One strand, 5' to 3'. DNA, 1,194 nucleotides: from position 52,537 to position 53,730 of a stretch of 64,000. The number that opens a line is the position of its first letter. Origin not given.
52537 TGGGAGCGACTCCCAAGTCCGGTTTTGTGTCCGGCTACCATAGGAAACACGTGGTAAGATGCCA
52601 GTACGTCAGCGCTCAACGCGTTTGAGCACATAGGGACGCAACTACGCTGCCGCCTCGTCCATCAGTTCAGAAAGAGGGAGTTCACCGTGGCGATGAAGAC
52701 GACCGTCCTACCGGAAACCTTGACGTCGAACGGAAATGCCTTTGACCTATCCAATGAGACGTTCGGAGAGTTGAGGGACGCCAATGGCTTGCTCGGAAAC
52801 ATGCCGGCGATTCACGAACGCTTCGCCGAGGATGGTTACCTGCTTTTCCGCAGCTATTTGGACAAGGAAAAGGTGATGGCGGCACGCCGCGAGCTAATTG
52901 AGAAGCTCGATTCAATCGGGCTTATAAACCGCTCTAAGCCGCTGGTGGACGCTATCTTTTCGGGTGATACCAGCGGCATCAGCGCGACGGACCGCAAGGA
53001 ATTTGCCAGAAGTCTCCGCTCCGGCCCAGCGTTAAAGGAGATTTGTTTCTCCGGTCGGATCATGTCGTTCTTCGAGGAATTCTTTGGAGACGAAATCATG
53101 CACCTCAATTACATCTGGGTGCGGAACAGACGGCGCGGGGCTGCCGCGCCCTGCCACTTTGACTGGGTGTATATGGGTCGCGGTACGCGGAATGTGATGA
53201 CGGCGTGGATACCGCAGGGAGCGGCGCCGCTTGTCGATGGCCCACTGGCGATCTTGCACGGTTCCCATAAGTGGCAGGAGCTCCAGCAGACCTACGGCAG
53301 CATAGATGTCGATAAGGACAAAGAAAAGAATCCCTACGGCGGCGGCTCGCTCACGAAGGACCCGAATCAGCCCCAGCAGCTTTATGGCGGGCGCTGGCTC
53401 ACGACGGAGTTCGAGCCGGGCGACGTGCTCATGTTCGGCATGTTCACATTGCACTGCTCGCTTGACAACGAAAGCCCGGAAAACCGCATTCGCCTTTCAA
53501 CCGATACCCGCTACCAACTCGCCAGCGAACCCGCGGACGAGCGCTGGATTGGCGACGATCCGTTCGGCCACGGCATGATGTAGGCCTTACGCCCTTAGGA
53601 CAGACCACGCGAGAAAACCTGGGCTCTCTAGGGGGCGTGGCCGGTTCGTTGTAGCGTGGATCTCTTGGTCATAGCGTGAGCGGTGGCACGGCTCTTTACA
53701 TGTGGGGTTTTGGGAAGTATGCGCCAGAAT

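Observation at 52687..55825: Tandem duplicated PhyH-family dioxygenase genes split by a lower-GC insert carrying a YdjM-like membrane hydrolase and a small HTH-like gene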

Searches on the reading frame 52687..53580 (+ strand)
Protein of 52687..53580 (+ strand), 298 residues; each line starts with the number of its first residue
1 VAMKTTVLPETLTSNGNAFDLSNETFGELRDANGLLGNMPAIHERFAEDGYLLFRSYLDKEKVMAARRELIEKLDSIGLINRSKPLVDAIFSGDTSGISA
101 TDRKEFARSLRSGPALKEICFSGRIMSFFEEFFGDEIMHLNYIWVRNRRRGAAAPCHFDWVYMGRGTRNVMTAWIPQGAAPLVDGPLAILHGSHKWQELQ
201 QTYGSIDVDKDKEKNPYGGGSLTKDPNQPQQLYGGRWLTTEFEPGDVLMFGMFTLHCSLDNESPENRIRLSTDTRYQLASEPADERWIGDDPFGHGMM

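Call 5: search_protein_families(library=pfam, proteins=[window:52687-53580:+], max_evalue=0.1)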
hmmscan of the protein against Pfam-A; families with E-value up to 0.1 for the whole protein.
window:52687-53580:+ (298 aa): 1 family
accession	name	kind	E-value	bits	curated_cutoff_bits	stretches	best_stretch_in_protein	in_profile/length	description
PF05721.19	PhyH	-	8.5e-15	56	22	1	46-267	1-211/213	Phytanoyl-CoA dioxygenase (PhyH)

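Call 9: find_encoding_contigs(protein=window:52687-53580:+, flank=10000, max_places=10)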
Protein window:52687-53580:+ (298 aa): no gene with exactly this product is on record in the collection.

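Call 11: find_related_loci(query=window:52687-53580:+, collection=genome_contigs, flank=10000)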
Query window:52687-53580:+ (298 aa) in genome_contigs; peptide patterns used: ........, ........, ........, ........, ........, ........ (x = any residue, [..] = any of these).
88 stretches matched a pattern; 19 encode a relative of the query (tblastn E <= 1e-3); 17 distinct loci.
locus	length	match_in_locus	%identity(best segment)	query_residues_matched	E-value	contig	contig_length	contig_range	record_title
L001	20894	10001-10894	93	1-298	0e+0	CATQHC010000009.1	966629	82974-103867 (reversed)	MAG: Chloroflexota bacterium isolate 11a6ff70-42c8-4f36-b917-3d1cb5cddc1f genome assembly, contig: contig_9, whole genom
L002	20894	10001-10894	90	1-298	0e+0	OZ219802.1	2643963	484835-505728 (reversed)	MAG: Chloroflexota bacterium isolate 50a8419b-8e17-430b-920a-11f3287aca29 genome assembly, chromosome: 2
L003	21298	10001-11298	89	1-298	0e+0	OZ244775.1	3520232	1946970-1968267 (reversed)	MAG: Chloroflexota bacterium isolate 16d11fe7-7e2c-40b4-8e2f-5374e7366b5d genome assembly, chromosome: 1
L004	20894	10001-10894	89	1-298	0e+0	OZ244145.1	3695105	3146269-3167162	MAG: Chloroflexota bacterium isolate eb05c879-3c2f-44be-9c84-8645a4b398cc genome assembly, chromosome: 1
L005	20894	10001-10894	90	1-298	0e+0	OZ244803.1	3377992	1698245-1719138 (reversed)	MAG: Chloroflexota bacterium isolate 79ba3885-3119-4226-a239-5f829a180bad genome assembly, chromosome: 1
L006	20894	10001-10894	88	1-298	0e+0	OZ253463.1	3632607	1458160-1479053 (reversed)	MAG: Chloroflexota bacterium isolate 29d2856e-e75a-4040-aa7f-32dfb5fb0cd3 genome assembly, chromosome: 1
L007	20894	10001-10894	88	1-298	0e+0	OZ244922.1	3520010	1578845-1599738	MAG: Chloroflexota bacterium isolate ead8ffbb-32b5-46cb-8623-33c4fc8e8bc9 genome assembly, chromosome: 1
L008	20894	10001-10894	88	1-298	0e+0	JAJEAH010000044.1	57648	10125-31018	MAG: Chloroflexota bacterium isolate jk18x7bins.44 k141_226292, whole genome shotgun sequence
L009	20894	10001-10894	87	1-298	0e+0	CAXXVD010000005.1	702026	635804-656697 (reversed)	MAG: Chloroflexota bacterium isolate fe2c5841-0234-49a8-8bce-d97ad08295c1 genome assembly, contig: contig_5, whole genom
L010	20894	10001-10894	88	1-298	0e+0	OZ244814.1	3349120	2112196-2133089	MAG: Chloroflexota bacterium isolate 69ec6d3d-2374-4d29-b98a-ed9ec61ffa6d genome assembly, chromosome: 1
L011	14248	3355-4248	91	1-298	0e+0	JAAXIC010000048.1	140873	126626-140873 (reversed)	MAG: Chloroflexota bacterium isolate Plut_88905 unfiltered_Plut_88905_genomic_contig_719283, whole genome shotgun sequen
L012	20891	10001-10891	91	2-298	0e+0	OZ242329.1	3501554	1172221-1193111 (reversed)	MAG: Chloroflexota bacterium isolate 2b2caabe-c752-47ff-af95-c7664a5aabd3 genome assembly, chromosome: 1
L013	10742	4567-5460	89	1-298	2e-179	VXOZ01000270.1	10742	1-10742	MAG: Chloroflexi bacterium isolate SB0662_bin_44 NODE_4945_length_10742_cov_17.792365, whole genome shotgun sequence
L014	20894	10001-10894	81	1-298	6e-172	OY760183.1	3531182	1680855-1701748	MAG: Chloroflexota bacterium isolate 1e5240b1-722b-4dd6-bc08-6f4f73fd4587 genome assembly, chromosome: 1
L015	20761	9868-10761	93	1-298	0e+0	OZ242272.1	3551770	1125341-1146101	MAG: Chloroflexota bacterium isolate e1420fa2-ce91-4a5a-b5ce-1a2ec9efecdf genome assembly, chromosome: 1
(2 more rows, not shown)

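Call 12: find_homologous_proteins(query=window:52687-53580:+)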
Query window:52687-53580:+ (298 aa): 1748 proteins with E <= 0.001 among 3029 candidates; the best 120 are listed.
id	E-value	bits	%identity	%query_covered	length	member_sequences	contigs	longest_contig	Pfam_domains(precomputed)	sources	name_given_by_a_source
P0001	1.2e-184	631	88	100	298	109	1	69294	PF05721.20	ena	-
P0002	6.6e-172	589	82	100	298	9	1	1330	PF05721.20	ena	-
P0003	2.1e-169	581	81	100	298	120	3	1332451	PF05721.20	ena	-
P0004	1.9e-168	578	81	100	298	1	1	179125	PF05721.20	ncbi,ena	-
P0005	1.5e-154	532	74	100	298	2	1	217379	PF05721.20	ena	-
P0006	5.1e-136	471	69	96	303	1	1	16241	PF05721.20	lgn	-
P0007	1.0e-133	464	68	96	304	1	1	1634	PF05721.20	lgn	-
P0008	2.9e-133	462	66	97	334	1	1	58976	PF05721.20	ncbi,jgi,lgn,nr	ncbi:MAG TPA: phytanoyl-CoA dioxygenase family protein [Chloroflexota bacterium]|jgi:hypothetical pr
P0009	3.6e-127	442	65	97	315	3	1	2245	PF05721.20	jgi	jgi:hypothetical protein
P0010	1.0e-125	438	65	96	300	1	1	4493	PF05721.20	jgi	jgi:hypothetical protein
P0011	2.1e-125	436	65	96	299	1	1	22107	PF05721.20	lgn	-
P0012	8.3e-125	434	66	96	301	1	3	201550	PF05721.20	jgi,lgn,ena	-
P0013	4.5e-124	432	65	96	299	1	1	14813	PF05721.20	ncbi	-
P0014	2.2e-123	430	66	96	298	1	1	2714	PF05721.20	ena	-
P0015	4.6e-123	429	63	100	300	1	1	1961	PF05721.20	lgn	-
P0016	1.8e-122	427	61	96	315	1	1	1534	PF05721.20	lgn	-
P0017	9.3e-122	424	61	99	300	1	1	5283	PF05721.20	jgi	jgi:phytanoyl-CoA dioxygenase PhyH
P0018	1.3e-121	424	63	96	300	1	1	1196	PF05721.20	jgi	jgi:hypothetical protein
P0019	2.1e-121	423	63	96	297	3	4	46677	PF05721.20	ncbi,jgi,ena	-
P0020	3.0e-121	423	63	98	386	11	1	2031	PF05721.20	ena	-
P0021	4.5e-121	422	62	96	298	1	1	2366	PF05721.20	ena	-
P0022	1.1e-120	421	63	96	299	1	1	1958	PF05721.20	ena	-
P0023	2.7e-120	420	63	96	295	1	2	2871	PF05721.20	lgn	-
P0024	2.8e-119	416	61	96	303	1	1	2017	PF05721.20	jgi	jgi:ectoine hydroxylase-related dioxygenase (phytanoyl-CoA dioxygenase family)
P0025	1.4e-118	414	61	96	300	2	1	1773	PF05721.20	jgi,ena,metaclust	metaclust:\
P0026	2.0e-118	414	62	96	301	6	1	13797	PF05721.20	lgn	-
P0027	2.1e-118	413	59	100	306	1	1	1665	PF05721.20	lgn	-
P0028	2.8e-118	413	63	96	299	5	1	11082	PF05721.20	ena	-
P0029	2.2e-117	410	61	96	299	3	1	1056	PF05721.20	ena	-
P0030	2.8e-117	410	60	96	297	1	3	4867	PF05721.20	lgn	-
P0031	4.3e-116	406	60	96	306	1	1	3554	PF05721.20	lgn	-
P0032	9.0e-116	405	59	98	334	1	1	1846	PF05721.20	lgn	-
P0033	2.0e-115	404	62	96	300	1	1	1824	PF05721.20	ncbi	-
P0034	2.0e-115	404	61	96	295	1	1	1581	PF05721.20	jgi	jgi:hypothetical protein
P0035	3.8e-115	403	61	96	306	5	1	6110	PF05721.20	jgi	-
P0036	6.3e-115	402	59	99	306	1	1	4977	PF05721.20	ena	-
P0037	1.6e-114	401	59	98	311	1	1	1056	PF05721.20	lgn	-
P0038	2.0e-114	400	60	99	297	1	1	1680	PF05721.20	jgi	jgi:hypothetical protein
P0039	1.2e-113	398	59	97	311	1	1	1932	PF05721.20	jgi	jgi:ectoine hydroxylase-related dioxygenase (phytanoyl-CoA dioxygenase family)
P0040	3.3e-113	396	59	99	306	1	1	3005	PF05721.20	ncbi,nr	ncbi:MAG TPA: phytanoyl-CoA dioxygenase family protein [Chloroflexota bacterium]|nr:phytanoyl-CoA di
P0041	8.3e-113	395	61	96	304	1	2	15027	PF05721.20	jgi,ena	jgi:hypothetical protein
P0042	1.8e-112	394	57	98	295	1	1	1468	PF05721.20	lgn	-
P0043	2.4e-112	394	58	96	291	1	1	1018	PF05721.20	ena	-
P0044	2.4e-112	394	59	94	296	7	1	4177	PF05721.20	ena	-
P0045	3.0e-112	393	60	96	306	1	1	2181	PF05721.20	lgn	-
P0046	1.5e-111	391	60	96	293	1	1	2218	PF05721.20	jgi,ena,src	-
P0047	9.8e-111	388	58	97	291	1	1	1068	PF05721.20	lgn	-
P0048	2.8e-110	387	59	97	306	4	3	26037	PF05721.20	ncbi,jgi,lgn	-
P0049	4.5e-107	376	58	96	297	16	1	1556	PF05721.20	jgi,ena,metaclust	metaclust:\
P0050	3.0e-106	374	57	96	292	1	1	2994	PF05721.20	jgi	jgi:hypothetical protein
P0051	2.8e-105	370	57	96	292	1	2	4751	PF05721.20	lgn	-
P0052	1.1e-104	368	56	96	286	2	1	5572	PF05721.20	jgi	jgi:hypothetical protein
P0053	2.4e-104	367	54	99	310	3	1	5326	PF05721.20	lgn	-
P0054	1.2e-103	365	57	96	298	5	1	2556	PF05721.20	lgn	-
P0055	2.2e-103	364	55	96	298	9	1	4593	PF05721.20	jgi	jgi:ectoine hydroxylase-related dioxygenase (phytanoyl-CoA dioxygenase family)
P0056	2.4e-103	364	56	96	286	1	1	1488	PF05721.20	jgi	jgi:hypothetical protein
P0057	6.3e-103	363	55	96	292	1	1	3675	PF05721.20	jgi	jgi:hypothetical protein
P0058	7.4e-103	362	54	99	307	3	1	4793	PF05721.20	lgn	-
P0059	2.0e-102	361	59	96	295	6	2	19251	PF05721.20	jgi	-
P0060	1.4e-101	358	54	96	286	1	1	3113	PF05721.20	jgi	jgi:ectoine hydroxylase-related dioxygenase (phytanoyl-CoA dioxygenase family)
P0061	2.3e-101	357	55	96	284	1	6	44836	PF05721.20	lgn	-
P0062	2.5e-101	357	54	96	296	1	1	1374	PF05721.20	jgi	jgi:ectoine hydroxylase-related dioxygenase (phytanoyl-CoA dioxygenase family)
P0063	3.2e-101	357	54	96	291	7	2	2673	PF05721.20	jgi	jgi:phytanoyl-CoA dioxygenase PhyH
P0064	3.4e-101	357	59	91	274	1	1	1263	PF05721.20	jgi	jgi:ectoine hydroxylase-related dioxygenase (phytanoyl-CoA dioxygenase family)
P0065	8.8e-101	356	55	96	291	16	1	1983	PF05721.20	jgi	jgi:Phytanoyl-CoA dioxygenase (PhyH)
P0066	2.0e-100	354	54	95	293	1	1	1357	PF05721.20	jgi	jgi:ectoine hydroxylase-related dioxygenase (phytanoyl-CoA dioxygenase family)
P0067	1.1e-99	352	56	96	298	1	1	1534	PF05721.20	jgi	jgi:hypothetical protein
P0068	3.0e-99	351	54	96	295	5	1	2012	PF05721.20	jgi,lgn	jgi:ectoine hydroxylase-related dioxygenase (phytanoyl-CoA dioxygenase family)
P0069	3.5e-99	350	53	96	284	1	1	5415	PF05721.20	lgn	-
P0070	5.2e-99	350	54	96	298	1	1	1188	PF05721.20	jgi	jgi:hypothetical protein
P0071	1.3e-98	348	56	96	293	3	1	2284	PF05721.20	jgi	jgi:hypothetical protein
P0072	2.1e-98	348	53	96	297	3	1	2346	PF05721.20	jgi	jgi:hypothetical protein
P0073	2.7e-98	347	53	96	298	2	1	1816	PF05721.20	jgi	jgi:hypothetical protein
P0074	4.7e-98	347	55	97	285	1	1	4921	PF05721.20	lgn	-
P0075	6.2e-98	346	54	96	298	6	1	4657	PF05721.20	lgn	-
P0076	4.6e-97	343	55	96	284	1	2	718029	PF05721.20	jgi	-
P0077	5.3e-97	343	52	96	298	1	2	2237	PF05721.20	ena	-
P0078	8.2e-97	343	53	95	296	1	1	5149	PF05721.20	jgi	jgi:hypothetical protein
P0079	9.2e-96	339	53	96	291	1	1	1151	PF05721.20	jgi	jgi:hypothetical protein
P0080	3.1e-95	337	52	96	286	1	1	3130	PF05721.20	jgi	jgi:hypothetical protein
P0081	5.2e-95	337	53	96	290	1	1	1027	PF05721.20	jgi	jgi:hypothetical protein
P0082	1.2e-94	335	53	92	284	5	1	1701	PF05721.20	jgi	jgi:phytanoyl-CoA dioxygenase PhyH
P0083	1.7e-94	335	52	96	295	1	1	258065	PF05721.20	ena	-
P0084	1.8e-94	335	53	97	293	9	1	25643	PF05721.20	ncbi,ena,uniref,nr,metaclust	ncbi:MAG: hypothetical protein A3F84_02650 [Candidatus Handelsmanbacteria bacterium RIFCSPLOWO2_12_F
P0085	1.0e-93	332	53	96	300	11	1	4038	PF05721.20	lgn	-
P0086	1.2e-93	332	52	97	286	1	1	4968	PF05721.20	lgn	-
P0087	1.6e-93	332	51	96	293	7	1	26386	PF05721.20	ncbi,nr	ncbi:phytanoyl-CoA dioxygenase family protein [Candidatus Poribacteria bacterium]|nr:phytanoyl-CoA d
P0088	4.1e-93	330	53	96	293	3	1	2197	PF05721.20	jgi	-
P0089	5.1e-93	330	52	96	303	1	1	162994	PF05721.20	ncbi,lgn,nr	ncbi:MAG: hypothetical protein KatS3mg115_0300 [Candidatus Poribacteria bacterium]|nr:MAG: hypotheti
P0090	7.7e-93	330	52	96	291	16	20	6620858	PF05721.20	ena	-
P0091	9.4e-93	329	52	95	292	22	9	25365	PF05721.20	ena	-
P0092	1.1e-92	329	52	96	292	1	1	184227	PF05721.20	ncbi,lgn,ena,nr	ncbi:MAG: phytanoyl-CoA dioxygenase family protein [Candidatus Glassbacteria bacterium]|nr:phytanoyl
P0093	2.3e-92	328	55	93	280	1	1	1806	PF05721.20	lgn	-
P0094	5.0e-92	327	54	93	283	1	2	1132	PF05721.20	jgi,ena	-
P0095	5.7e-92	327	52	95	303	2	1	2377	PF05721.20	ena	-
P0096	9.3e-92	326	51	95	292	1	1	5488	PF05721.20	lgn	-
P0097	2.4e-91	325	52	95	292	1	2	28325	PF05721.20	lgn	-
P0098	2.9e-91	324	54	95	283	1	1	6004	PF05721.20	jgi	jgi:hypothetical protein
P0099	3.0e-91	324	51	97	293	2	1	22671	PF05721.20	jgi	jgi:hypothetical protein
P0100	4.8e-91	324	52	96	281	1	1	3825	PF05721.20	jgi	jgi:hypothetical protein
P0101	1.2e-90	322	52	96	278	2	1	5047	PF05721.20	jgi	jgi:hypothetical protein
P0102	2.3e-90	321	52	96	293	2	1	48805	PF05721.20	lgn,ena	-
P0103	2.5e-90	321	50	96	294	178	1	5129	PF05721.20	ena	-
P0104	2.6e-90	321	53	94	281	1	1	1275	PF05721.20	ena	-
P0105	3.1e-90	321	53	97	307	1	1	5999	PF05721.20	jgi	jgi:hypothetical protein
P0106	3.8e-90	321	51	96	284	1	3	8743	PF05721.20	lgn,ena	-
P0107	2.1e-89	318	52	95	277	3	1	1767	PF05721.20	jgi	-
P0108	3.3e-89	318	51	95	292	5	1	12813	PF05721.20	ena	-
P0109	5.7e-89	317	50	100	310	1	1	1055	PF05721.20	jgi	jgi:hypothetical protein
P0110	1.3e-88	316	50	96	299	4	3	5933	PF05721.20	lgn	-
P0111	1.3e-88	316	48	95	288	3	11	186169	PF05721.20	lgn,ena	-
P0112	2.0e-88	315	51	95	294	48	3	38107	PF05721.20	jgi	jgi:hypothetical protein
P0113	2.4e-88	315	50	96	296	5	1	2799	PF05721.20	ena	-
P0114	6.7e-88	313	51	95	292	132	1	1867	PF05721.20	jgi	-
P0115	9.4e-88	313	51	96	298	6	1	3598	PF05721.20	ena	-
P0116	2.9e-87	311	51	96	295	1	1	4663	PF05721.20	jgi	jgi:ectoine hydroxylase-related dioxygenase (phytanoyl-CoA dioxygenase family)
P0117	3.4e-87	311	49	96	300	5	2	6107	PF05721.20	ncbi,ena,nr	ncbi:phytanoyl-CoA dioxygenase [Candidatus Poribacteria bacterium]|nr:phytanoyl-CoA dioxygenase [Can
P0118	3.5e-87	311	50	96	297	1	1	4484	PF05721.20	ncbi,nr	ncbi:MAG: phytanoyl-CoA dioxygenase family protein [Candidatus Poribacteria bacterium]|nr:phytanoyl-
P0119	6.2e-87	310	50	96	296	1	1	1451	PF05721.20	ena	-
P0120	1.1e-86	309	49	96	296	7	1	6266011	PF05721.20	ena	-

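Call 16: search_protein_families(library=ncbifam, proteins=[window:52687-53580:+], max_evalue=0.1)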
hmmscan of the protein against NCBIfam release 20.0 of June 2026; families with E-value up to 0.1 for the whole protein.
window:52687-53580:+ (298 aa): 1 family
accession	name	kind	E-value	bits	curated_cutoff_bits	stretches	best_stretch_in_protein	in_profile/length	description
NF045813.1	DxPntBtaHylase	equivalog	2.4e-14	53.3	550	1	24-281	3-252/285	1-deoxypentalenic acid 11-beta-hydroxylase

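Call 17: search_protein_families(library=padloc, proteins=[window:52687-53580:+], max_evalue=0.1)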
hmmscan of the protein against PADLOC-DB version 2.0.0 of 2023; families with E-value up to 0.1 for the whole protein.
window:52687-53580:+ (298 aa): 0 families

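Call 31: search_solved_structures(query=window:52687-53580:+, max_evalue=0.01, show_alignments=1)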
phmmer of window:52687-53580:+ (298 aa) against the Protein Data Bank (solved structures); distinct sequences matched with E-value up to 0.01: 1.
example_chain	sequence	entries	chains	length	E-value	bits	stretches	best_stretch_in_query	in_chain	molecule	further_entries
2rdn_A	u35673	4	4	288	6.4e-10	42.3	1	25-280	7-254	1-deoxypentalenic acid 11-beta hydroxylase; Fe(II)/alpha-ketoglutarate dependent hydroxyla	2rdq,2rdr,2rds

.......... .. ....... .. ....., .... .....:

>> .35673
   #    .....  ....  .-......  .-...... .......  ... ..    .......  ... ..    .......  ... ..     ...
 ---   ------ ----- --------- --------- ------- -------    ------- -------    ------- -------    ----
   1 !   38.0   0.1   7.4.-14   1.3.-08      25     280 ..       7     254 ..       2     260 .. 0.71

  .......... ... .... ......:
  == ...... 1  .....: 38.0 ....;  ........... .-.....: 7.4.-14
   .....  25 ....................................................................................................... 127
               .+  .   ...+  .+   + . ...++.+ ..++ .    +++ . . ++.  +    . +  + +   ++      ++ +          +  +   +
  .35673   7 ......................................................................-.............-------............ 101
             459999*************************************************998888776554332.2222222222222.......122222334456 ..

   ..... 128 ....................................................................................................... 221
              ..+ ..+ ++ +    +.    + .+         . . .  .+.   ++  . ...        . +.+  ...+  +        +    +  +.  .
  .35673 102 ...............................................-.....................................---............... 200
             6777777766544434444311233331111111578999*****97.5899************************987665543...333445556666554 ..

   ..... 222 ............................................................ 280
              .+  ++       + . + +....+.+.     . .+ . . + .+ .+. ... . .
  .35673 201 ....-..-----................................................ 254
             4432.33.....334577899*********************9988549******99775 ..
